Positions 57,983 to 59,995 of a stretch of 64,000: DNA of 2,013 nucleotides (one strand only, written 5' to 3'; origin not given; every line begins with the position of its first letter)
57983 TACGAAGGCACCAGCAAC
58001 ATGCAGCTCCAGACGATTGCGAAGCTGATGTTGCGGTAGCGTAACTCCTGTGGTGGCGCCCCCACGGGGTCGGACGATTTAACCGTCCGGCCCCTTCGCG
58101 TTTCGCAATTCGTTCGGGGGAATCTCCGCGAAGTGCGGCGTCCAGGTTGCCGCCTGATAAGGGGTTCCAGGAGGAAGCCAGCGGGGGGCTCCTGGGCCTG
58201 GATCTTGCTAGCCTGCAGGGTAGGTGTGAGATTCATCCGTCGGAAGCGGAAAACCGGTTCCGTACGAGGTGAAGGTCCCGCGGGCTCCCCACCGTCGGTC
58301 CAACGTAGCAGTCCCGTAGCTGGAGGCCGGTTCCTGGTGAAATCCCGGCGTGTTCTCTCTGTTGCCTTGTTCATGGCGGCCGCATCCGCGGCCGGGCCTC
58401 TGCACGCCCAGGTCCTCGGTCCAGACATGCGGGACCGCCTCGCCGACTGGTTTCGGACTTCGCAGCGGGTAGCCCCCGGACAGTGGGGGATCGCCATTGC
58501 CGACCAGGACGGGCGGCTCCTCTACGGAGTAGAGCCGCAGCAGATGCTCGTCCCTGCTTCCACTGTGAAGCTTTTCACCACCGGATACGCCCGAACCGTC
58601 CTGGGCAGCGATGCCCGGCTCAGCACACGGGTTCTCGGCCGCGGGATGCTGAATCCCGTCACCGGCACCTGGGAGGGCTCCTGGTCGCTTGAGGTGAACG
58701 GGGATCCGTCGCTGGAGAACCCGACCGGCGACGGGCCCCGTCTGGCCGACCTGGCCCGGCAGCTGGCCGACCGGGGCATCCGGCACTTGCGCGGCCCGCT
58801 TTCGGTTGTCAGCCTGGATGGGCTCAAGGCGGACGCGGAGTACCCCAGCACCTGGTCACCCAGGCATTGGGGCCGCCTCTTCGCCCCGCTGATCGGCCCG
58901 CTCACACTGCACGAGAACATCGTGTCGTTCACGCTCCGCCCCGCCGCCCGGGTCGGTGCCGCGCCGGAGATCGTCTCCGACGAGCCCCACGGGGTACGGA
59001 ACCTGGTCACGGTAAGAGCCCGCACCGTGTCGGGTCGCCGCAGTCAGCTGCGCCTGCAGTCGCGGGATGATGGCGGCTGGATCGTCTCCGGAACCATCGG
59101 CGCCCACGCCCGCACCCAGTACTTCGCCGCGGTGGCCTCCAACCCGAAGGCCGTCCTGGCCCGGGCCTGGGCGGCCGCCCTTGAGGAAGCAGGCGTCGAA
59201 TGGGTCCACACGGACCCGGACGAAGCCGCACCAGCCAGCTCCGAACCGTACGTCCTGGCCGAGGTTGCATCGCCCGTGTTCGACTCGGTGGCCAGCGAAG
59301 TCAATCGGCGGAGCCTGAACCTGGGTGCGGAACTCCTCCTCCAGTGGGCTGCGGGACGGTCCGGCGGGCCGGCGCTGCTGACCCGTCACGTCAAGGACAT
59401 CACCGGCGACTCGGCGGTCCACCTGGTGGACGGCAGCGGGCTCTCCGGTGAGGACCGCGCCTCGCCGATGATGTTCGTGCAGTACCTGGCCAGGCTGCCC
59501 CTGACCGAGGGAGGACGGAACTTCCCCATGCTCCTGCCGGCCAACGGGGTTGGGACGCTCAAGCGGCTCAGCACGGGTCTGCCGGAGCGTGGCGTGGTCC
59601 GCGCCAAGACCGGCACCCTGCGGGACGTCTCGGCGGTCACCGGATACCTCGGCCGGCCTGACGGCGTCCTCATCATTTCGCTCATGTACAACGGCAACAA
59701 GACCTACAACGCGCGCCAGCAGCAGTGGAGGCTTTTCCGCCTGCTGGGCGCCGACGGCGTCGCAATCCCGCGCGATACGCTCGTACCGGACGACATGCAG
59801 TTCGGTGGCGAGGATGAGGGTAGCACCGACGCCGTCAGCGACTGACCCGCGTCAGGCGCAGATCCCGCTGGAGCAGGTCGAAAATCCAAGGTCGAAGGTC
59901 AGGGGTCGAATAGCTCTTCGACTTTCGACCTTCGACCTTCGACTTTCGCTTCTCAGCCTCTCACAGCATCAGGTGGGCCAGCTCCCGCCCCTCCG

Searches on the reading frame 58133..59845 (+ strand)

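Call 25: search_protein_families(library=pfam, proteins=[window:58133-59845:+], max_evalue=0.001)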
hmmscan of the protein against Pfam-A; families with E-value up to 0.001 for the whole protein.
window:58133-59845:+ (570 aa): 1 family
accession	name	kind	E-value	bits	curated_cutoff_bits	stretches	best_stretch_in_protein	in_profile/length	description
PF02113.21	Peptidase_S13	-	1e-45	156.8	22.8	1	115-531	16-434/444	D-Ala-D-Ala carboxypeptidase 3 (S13) family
